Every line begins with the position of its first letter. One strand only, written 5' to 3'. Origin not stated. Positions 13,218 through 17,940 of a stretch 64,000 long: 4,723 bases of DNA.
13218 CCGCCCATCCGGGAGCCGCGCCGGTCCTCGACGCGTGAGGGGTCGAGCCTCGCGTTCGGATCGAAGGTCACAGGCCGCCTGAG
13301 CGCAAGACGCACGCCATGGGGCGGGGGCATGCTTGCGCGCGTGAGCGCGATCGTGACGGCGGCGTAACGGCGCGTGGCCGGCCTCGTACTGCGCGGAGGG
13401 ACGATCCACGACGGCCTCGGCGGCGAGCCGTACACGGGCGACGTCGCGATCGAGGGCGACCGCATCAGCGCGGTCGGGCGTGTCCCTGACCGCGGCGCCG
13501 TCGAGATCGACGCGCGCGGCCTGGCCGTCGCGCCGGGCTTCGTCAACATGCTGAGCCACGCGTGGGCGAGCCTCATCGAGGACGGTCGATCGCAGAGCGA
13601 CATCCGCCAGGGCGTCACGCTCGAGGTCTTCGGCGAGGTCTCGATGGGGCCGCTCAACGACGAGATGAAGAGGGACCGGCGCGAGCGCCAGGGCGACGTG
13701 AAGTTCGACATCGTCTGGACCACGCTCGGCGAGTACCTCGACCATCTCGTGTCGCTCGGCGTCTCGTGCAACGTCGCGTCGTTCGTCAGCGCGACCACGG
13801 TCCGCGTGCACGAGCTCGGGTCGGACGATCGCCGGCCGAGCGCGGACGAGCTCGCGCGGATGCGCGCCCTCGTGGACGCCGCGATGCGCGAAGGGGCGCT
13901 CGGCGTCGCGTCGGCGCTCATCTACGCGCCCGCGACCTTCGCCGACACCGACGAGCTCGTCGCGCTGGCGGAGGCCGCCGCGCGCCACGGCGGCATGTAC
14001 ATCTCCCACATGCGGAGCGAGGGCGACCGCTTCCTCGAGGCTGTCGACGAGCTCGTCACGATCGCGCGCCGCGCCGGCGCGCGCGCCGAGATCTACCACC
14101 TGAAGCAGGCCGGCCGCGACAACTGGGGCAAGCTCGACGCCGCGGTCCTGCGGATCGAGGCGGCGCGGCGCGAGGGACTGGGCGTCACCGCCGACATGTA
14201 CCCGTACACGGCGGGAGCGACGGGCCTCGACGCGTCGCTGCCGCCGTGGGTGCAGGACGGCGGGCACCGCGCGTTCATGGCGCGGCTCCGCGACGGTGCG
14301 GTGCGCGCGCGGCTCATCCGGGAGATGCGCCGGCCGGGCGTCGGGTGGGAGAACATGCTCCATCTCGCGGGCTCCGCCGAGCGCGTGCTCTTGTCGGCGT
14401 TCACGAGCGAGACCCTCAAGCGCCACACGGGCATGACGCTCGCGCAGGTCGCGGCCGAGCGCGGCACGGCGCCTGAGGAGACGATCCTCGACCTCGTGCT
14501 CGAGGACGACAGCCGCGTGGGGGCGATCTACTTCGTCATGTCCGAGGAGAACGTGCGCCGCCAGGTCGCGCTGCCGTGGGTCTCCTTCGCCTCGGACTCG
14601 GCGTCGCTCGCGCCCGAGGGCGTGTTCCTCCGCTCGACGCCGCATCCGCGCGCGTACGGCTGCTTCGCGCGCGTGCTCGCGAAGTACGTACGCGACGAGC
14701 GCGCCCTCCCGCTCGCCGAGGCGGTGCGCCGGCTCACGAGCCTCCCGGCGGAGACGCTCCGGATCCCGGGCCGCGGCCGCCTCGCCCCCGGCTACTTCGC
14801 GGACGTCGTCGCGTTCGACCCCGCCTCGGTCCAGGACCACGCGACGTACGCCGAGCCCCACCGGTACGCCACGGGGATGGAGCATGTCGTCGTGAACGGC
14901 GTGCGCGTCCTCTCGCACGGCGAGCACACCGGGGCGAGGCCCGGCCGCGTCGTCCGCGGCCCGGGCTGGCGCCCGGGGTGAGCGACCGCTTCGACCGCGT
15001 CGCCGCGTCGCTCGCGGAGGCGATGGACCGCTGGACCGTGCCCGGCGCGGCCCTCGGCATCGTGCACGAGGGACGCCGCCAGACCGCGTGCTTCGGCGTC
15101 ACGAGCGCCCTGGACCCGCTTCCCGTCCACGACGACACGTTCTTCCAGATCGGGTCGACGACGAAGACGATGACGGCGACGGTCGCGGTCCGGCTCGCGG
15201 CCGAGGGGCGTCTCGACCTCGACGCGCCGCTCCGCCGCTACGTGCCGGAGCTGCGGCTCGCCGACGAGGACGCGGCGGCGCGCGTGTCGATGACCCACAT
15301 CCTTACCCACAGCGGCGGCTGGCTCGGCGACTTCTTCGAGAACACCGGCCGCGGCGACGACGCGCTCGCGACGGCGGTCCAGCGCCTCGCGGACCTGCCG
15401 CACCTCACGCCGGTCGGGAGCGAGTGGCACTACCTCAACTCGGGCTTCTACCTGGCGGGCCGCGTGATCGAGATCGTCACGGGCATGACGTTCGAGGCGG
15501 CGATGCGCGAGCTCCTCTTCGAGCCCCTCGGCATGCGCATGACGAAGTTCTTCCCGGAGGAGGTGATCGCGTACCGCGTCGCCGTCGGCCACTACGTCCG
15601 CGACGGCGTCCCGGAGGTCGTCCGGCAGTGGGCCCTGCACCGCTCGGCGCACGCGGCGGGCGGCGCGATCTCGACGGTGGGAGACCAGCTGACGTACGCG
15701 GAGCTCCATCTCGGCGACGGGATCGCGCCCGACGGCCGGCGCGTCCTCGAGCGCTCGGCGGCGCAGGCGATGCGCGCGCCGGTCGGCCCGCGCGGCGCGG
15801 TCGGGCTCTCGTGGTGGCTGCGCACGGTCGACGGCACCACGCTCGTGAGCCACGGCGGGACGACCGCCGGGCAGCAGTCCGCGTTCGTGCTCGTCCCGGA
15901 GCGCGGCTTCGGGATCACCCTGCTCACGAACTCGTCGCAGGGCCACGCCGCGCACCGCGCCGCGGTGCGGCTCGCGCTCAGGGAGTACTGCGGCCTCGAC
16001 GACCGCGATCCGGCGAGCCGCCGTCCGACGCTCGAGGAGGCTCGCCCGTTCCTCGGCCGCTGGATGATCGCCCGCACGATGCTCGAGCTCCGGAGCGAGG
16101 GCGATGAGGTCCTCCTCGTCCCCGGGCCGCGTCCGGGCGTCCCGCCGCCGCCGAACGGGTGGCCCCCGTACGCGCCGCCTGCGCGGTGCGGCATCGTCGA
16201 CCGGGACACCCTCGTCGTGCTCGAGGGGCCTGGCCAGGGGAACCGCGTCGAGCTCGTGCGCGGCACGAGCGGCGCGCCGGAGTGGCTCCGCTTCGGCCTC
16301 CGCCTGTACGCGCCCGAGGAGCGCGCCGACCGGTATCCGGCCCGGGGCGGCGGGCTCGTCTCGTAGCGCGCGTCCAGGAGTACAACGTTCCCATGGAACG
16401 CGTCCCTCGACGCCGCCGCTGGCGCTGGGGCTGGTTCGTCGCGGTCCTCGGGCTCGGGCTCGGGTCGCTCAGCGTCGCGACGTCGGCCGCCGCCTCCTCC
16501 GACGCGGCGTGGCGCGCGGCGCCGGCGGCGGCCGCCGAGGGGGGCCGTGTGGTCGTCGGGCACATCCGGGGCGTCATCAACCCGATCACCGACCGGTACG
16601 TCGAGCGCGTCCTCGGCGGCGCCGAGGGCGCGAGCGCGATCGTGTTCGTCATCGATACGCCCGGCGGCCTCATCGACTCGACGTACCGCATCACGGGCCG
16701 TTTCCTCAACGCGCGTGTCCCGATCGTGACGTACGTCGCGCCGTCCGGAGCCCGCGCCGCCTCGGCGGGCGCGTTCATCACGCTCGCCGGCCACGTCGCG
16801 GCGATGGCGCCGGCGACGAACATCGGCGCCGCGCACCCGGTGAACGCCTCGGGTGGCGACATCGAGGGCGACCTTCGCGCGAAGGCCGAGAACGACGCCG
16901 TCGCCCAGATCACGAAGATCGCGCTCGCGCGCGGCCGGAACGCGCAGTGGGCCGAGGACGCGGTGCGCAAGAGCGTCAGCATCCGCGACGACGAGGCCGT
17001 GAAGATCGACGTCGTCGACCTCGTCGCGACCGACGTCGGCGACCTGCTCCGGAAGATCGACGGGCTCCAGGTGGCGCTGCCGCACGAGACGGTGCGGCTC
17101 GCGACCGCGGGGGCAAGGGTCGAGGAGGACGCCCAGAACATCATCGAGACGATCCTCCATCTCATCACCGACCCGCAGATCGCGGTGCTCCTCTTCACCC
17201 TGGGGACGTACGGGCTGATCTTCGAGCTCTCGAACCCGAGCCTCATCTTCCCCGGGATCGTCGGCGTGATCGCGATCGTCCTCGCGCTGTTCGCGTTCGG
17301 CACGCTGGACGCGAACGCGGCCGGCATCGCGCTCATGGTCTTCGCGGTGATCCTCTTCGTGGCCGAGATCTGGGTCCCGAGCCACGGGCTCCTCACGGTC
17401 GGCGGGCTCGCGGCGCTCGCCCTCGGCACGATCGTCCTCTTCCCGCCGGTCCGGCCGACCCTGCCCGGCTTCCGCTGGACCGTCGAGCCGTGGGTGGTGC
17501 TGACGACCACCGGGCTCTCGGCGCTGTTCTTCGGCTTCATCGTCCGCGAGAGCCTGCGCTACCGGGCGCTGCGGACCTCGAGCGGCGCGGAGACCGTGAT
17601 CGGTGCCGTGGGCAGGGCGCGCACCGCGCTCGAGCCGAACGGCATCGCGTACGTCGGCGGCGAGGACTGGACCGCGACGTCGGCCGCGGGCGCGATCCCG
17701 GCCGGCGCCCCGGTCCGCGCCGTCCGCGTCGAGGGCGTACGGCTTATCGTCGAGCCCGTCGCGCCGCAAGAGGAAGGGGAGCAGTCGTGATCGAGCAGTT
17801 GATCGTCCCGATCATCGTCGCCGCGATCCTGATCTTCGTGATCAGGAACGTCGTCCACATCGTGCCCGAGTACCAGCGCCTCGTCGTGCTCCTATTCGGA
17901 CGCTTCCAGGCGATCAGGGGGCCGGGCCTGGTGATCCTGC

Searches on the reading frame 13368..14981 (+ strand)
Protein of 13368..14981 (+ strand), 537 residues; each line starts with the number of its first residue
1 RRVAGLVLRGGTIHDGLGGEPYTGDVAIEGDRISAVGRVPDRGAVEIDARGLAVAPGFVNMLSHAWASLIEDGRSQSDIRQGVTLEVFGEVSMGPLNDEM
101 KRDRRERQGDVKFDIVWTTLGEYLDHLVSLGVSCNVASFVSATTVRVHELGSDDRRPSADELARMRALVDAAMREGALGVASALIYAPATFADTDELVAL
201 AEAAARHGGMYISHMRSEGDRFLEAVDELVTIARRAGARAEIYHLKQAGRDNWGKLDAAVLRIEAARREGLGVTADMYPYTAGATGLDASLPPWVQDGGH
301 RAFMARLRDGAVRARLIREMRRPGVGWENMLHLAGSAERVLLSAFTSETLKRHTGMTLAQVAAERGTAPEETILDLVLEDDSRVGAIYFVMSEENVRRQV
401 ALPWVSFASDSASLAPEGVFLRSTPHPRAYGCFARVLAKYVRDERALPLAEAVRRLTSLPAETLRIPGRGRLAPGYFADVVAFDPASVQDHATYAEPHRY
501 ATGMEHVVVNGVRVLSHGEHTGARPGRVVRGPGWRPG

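Call 5: search_protein_families(library=pfam, proteins=[window:13368-14981:+])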
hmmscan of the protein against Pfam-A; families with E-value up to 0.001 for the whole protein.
window:13368-14981:+ (537 aa): 2 families
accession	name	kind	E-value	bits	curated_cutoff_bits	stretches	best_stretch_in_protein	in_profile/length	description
PF07969.17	Amidohydro_3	-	4.2e-18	66.5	29.7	1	46-514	2-471/472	Amidohydrolase family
PF01979.26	Amidohydro_1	-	5.9e-07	29.5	25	1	405-495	245-323/345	Amidohydrolase family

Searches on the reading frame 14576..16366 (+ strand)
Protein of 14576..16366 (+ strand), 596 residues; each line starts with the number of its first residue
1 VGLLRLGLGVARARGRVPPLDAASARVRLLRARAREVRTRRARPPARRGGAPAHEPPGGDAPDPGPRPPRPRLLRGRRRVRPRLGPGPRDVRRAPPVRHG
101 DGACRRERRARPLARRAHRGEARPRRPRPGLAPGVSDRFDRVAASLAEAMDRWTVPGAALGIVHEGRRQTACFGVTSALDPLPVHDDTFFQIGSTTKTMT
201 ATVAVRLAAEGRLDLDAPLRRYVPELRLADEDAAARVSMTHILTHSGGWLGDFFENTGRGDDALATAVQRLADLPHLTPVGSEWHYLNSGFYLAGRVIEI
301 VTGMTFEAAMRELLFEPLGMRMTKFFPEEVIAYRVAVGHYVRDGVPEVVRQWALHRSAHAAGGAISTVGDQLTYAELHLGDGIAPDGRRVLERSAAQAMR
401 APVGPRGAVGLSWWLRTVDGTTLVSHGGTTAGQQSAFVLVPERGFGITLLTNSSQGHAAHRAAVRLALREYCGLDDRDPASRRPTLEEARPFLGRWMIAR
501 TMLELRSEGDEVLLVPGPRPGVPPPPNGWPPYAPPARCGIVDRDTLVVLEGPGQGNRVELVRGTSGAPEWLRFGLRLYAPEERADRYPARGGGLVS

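Call 5: search_protein_families(library=pfam, proteins=[window:14576-16366:+])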
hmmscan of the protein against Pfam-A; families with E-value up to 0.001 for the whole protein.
window:14576-16366:+ (596 aa): 1 family
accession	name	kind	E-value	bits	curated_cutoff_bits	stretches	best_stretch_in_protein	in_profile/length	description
PF00144.29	Beta-lactamase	-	1.8e-59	202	27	1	146-465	5-322/329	Beta-lactamase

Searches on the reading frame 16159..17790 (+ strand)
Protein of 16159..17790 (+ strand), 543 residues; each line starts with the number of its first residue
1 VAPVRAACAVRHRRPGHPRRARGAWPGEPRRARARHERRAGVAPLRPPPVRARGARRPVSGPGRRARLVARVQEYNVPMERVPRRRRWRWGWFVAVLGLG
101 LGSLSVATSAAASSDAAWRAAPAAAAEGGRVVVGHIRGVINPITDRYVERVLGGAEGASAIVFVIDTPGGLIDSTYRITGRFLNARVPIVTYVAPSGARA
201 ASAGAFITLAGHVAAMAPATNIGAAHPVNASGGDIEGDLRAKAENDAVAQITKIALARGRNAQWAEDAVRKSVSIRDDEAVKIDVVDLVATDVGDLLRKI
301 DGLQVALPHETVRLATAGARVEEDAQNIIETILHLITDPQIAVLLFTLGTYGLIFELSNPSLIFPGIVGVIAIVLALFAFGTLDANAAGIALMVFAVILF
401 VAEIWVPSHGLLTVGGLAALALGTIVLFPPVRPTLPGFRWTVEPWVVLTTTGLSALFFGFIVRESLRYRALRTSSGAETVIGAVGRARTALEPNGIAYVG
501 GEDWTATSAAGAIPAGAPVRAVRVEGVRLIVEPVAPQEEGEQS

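Call 5: search_protein_families(library=pfam, proteins=[window:16159-17790:+])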
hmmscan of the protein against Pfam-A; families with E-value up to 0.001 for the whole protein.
window:16159-17790:+ (543 aa): 4 families
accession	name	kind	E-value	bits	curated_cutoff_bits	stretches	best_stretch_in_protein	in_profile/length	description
PF24961.1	NfeD_membrane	-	7.9e-23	81.2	26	1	341-462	2-118/119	NfeD integral membrane domain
PF25145.1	NfeD1b_N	-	1.3e-19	70.9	40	1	139-291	10-157/189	NfeD1b, N-terminal domain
PF01957.25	NfeD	-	2.3e-15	57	29.1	1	478-533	2-57/57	NfeD-like C-terminal, partner-binding domain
PF00574.28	CLP_protease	-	0.00014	22.2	20.2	1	158-244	46-130/182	Clp protease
